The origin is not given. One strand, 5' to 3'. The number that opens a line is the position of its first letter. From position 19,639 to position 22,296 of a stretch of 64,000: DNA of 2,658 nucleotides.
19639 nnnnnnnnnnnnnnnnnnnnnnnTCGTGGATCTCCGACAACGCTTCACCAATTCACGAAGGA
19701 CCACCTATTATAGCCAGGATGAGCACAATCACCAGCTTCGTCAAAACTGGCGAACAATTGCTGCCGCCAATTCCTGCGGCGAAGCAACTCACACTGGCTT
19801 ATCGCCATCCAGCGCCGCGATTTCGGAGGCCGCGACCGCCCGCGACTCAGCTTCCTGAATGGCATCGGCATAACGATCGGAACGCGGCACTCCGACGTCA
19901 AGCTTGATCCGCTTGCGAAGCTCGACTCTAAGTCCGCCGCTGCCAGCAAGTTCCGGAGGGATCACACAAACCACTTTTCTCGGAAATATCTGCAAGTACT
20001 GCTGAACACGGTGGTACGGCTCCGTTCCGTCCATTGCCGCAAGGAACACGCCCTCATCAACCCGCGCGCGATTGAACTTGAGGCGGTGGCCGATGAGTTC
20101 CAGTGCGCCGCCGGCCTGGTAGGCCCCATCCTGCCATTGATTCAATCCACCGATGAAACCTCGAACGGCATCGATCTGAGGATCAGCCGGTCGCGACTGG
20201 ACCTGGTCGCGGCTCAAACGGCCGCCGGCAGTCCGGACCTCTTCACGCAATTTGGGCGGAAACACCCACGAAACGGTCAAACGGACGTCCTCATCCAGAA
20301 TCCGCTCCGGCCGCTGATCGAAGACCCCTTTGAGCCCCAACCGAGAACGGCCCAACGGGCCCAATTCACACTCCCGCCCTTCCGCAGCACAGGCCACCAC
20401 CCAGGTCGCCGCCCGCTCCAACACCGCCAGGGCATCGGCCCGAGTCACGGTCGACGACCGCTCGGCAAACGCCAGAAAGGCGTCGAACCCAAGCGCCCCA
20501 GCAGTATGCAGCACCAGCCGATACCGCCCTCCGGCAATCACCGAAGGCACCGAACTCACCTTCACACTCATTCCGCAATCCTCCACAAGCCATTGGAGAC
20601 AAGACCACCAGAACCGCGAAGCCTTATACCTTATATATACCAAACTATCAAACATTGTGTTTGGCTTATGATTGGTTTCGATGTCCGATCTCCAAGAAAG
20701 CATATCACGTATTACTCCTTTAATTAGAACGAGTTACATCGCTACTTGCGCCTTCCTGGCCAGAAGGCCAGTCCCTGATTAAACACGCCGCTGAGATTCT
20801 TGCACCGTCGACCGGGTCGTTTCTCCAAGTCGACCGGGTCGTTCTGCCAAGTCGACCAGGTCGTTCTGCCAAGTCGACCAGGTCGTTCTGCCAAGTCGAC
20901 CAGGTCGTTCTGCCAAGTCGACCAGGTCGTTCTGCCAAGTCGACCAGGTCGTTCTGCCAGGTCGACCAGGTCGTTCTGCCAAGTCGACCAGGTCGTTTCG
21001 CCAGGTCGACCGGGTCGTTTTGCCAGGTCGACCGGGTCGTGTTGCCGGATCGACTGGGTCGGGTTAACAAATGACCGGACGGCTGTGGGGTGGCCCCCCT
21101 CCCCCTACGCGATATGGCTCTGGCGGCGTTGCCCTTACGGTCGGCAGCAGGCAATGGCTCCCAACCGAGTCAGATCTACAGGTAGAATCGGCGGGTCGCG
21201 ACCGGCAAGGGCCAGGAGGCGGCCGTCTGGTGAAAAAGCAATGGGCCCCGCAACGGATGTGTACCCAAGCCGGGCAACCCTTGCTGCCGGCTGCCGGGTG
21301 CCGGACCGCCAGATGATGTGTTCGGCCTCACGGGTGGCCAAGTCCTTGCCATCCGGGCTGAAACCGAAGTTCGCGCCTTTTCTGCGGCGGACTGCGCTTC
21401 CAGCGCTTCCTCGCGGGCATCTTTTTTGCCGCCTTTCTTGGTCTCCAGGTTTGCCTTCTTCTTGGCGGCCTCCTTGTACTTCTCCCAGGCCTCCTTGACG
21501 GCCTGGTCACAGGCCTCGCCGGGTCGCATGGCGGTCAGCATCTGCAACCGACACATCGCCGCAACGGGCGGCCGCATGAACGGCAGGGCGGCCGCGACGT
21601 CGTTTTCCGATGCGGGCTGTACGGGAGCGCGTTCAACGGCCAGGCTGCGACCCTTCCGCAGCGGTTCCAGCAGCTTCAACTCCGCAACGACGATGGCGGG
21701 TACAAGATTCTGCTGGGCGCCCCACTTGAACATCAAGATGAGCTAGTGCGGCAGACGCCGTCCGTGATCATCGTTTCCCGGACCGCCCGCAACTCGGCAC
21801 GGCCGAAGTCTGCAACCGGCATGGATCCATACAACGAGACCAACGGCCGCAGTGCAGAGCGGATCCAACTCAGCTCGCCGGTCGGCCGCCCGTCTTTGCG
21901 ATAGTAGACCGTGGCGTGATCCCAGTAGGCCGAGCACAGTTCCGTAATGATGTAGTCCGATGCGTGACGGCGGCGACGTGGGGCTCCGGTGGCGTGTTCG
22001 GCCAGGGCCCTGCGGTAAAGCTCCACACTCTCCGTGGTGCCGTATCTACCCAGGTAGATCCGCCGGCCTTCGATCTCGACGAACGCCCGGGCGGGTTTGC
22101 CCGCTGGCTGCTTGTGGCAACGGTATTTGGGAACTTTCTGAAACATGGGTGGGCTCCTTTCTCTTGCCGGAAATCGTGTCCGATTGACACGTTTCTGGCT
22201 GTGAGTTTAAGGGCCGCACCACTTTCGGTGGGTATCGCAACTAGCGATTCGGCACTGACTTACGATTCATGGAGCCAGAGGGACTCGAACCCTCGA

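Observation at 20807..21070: Twelve exactly phased 22-bp repeats, each with a CGACC-N-GGTCG palindrome, upstream of an HU-like/DUF4469 gene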

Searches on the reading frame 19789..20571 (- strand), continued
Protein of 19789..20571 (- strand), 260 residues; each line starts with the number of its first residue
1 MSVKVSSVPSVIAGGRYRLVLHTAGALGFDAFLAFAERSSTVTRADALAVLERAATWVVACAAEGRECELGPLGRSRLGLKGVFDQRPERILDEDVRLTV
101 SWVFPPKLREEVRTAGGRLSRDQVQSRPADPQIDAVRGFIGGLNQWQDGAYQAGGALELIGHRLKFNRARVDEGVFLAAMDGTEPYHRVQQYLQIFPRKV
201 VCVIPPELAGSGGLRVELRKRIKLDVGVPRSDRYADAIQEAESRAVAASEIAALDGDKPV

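Call 65: fold_search(model_id=the predicted structure, library=pdb)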
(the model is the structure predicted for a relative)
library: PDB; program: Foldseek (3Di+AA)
matches with E <= 10: 1152; with E <= 0.001: 4
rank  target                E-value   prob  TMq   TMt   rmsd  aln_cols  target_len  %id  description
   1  4fmr_C                1.2e-13  1.00  0.41  0.45  16.3       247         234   17  Crystal structure of a Putative bacterial DNA binding protein (BVU_2165) from Bacteroides vulgatus ATCC 8482 at 2.25 A (released 2012-08-15)
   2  4fmr_B                1.7e-13  1.00  0.41  0.44  16.1       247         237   17  Crystal structure of a Putative bacterial DNA binding protein (BVU_2165) from Bacteroides vulgatus ATCC 8482 at 2.25 A (released 2012-08-15)
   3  4fmr_D                2.0e-13  1.00  0.41  0.44  16.1       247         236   17  Crystal structure of a Putative bacterial DNA binding protein (BVU_2165) from Bacteroides vulgatus ATCC 8482 at 2.25 A (released 2012-08-15)
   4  4fmr_A                3.9e-13  1.00  0.41  0.45  16.2       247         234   17  Crystal structure of a Putative bacterial DNA binding protein (BVU_2165) from Bacteroides vulgatus ATCC 8482 at 2.25 A (released 2012-08-15)
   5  6aij                  3.2e-02  1.00  0.28  0.11   4.6       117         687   12  Cyclodextrin glycosyltransferase from Paenibacillus macerans mutant N603D (released 2018-10-10)
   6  6cgt_A                3.2e-02  1.00  0.27  0.11   5.0       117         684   13  HOXA COMPLEX OF CYCLODEXTRIN GLYCOSYLTRANSFERASE MUTANT (released 1998-10-14)
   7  1qho_A                3.4e-02  1.00  0.29  0.12  11.3       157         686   11  FIVE-DOMAIN ALPHA-AMYLASE FROM BACILLUS STEAROTHERMOPHILUS, MALTOSE/ACARBOSE COMPLEX (released 2000-05-31)
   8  1kck_A                4.0e-02  1.00  0.24  0.10   4.4        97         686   12  Bacillus circulans strain 251 Cyclodextrin glycosyl transferase mutant N193G (released 2002-01-16)
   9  5l5g_C                5.3e-02  0.97  0.25  0.08   5.8       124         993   14  Plexin A2 full extracellular region, domains 1 to 8 modeled, data to 10 angstrom (released 2016-07-06)
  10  4x7c_C                5.3e-02  0.80  0.22  0.39   5.3       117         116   12  Crystal structure of Saga-2006 GII.4 P domain in complex with Nano-85 (released 2014-12-31)
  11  1dtu_A                5.6e-02  0.82  0.26  0.11  14.6       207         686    8  BACILLUS CIRCULANS STRAIN 251 CYCLODEXTRIN GLYCOSYLTRANSFERASE: A MUTANT Y89D/S146P COMPLEXED TO AN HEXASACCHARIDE INH (released 2000-03-06)
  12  4x7c_D                5.6e-02  0.80  0.24  0.42   7.3       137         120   12  Crystal structure of Saga-2006 GII.4 P domain in complex with Nano-85 (released 2014-12-31)
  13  6o8q_B                7.0e-02  1.00  0.28  0.69   4.4        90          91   13  HUaa 19bp SYM DNA pH 4.5 (released 2020-03-18)
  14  5fbm_B                7.9e-02  1.00  0.26  0.68   3.4        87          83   16  Crystal Structure of Histone Like Protein (HLP) from Streptococcus mutans Refined to 1.9 A Resolution (released 2016-04-06)
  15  9f0y_C                7.9e-02  1.00  0.26  0.59   6.2        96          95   21  CryoEM structure of the F plasmid relaxosome with TraI in its TE mode, derived from the ss-27_+8ds+9_+143-R Locally-re (released 2025-06-04)
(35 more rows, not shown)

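Call 67: find_encoding_contigs(protein=P0023, flank=3000, max_places=3)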
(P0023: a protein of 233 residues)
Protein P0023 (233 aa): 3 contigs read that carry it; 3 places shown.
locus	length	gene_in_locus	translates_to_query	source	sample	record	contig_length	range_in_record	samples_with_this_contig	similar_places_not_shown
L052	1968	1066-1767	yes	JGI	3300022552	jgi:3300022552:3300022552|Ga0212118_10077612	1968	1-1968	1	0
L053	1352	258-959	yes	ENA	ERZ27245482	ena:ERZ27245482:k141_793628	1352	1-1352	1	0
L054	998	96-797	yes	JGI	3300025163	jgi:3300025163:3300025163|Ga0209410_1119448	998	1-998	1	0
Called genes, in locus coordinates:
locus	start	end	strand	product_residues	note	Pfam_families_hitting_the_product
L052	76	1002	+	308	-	-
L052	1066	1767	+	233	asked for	PF14848:HU-DNA_bdg, PF18291:HU-HIG, PF14734:DUF4469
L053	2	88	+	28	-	?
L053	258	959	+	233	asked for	PF14848:HU-DNA_bdg, PF18291:HU-HIG, PF14734:DUF4469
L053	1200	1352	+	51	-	?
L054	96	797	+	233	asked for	PF14848:HU-DNA_bdg, PF18291:HU-HIG, PF14734:DUF4469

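Call 68: find_encoding_contigs(protein=P0025, flank=3000, max_places=3)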
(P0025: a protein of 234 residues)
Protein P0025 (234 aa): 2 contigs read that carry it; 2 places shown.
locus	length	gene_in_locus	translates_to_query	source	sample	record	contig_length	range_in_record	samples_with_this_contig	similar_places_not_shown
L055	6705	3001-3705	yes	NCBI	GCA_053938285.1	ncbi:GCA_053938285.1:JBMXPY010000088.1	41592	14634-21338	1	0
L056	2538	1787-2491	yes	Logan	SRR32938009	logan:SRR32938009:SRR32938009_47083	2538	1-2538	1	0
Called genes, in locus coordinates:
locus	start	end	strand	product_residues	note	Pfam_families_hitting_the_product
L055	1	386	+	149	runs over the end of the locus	PF02142:MGS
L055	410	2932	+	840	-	PF24883:NPHP3_N (faint), PF05729:NACHT, PF13646:HEAT_2 (weak), PF03685:UPF0147 (faint), PF13646:HEAT_2 (weak)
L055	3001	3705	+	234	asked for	PF14848:HU-DNA_bdg, PF18291:HU-HIG, PF14734:DUF4469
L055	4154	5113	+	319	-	PF00535:Glycos_transf_2, PF13641:Glyco_tranf_2_3 (weak)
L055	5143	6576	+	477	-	PF00941:FAD_binding_5, PF03450:CO_deh_flav_C, PF00111:Fer2 (weak), PF01799:Fer2_2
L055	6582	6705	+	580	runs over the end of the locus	PF21850:DUF6909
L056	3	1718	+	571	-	?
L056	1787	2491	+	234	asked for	PF14848:HU-DNA_bdg, PF18291:HU-HIG, PF14734:DUF4469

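Call 84: search_dna_similar(query=P0001, collection=plasmids, mode=protein, max_rows=10, max_evalue=0.001)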
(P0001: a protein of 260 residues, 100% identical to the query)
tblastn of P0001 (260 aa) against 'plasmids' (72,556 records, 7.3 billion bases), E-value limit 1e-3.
No match.

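Call 85: search_dna_similar(query=P0001, collection=phages, mode=protein, max_rows=10, max_evalue=0.001)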
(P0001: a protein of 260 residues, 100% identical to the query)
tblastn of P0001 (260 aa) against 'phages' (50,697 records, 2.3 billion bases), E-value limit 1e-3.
No match.

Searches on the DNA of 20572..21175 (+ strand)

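Call 83: search_dna_similar(query=window:20572-21175:+, collection=plasmids, mode=distant, max_rows=10)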
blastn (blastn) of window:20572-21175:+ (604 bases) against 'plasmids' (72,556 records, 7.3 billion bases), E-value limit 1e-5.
No match.

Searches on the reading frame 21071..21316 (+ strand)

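Call 43: search_protein_families(library=pfam, proteins=[window:21071-21316:+], max_evalue=5)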
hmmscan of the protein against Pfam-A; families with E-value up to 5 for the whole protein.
window:21071-21316:+ (81 aa): 1 family
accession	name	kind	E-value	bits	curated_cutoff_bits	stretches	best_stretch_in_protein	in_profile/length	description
PF17413.7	VirB7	-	0.00059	19.5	25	1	28-43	18-33/35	Outer membrane lipoprotein virB7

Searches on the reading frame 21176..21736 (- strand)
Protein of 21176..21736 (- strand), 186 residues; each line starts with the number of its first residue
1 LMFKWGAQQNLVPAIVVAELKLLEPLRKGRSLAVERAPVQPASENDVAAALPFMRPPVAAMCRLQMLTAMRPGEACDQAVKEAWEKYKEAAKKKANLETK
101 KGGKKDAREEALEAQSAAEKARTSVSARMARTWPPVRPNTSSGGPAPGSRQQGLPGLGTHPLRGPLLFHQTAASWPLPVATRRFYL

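Call 7: search_protein_families(library=pfam, proteins=[window:21176-21736:-], max_evalue=0.01)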
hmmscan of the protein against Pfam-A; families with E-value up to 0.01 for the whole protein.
window:21176-21736:- (186 aa): 0 families

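Call 8: search_protein_families(library=phrogs, proteins=[window:21176-21736:-], max_evalue=0.01)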
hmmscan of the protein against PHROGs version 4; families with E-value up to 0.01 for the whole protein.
window:21176-21736:- (186 aa): 0 families

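Call 43: search_protein_families(library=pfam, proteins=[window:21176-21736:-], max_evalue=5)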
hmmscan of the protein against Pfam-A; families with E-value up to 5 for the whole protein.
window:21176-21736:- (186 aa): 1 family
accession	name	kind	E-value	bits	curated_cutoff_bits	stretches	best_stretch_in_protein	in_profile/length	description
PF05250.16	UPF0193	-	0.051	13.8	23.3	1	22-98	47-123/217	Uncharacterised protein family (UPF0193)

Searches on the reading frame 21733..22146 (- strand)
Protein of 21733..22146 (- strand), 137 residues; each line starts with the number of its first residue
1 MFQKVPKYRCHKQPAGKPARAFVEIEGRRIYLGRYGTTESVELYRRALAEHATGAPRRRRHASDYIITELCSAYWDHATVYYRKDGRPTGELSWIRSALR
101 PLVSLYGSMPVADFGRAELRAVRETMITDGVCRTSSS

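Call 7: search_protein_families(library=pfam, proteins=[window:21733-22146:-], max_evalue=0.01)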
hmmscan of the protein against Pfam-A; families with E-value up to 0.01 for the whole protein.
window:21733-22146:- (137 aa): 0 families

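Call 8: search_protein_families(library=phrogs, proteins=[window:21733-22146:-], max_evalue=0.01)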
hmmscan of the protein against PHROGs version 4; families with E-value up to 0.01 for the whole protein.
window:21733-22146:- (137 aa): 0 families

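Call 43: search_protein_families(library=pfam, proteins=[window:21733-22146:-], max_evalue=5)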
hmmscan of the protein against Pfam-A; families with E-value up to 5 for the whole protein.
window:21733-22146:- (137 aa): 0 families

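Call 54: find_homologous_proteins(query=window:21733-22146:-)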
Query window:21733-22146:- (137 aa): 1 proteins with E <= 0.001 among 122 candidates.
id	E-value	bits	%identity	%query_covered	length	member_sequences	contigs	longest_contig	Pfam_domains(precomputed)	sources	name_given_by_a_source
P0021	2.0e-87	308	100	100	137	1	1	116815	-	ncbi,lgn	-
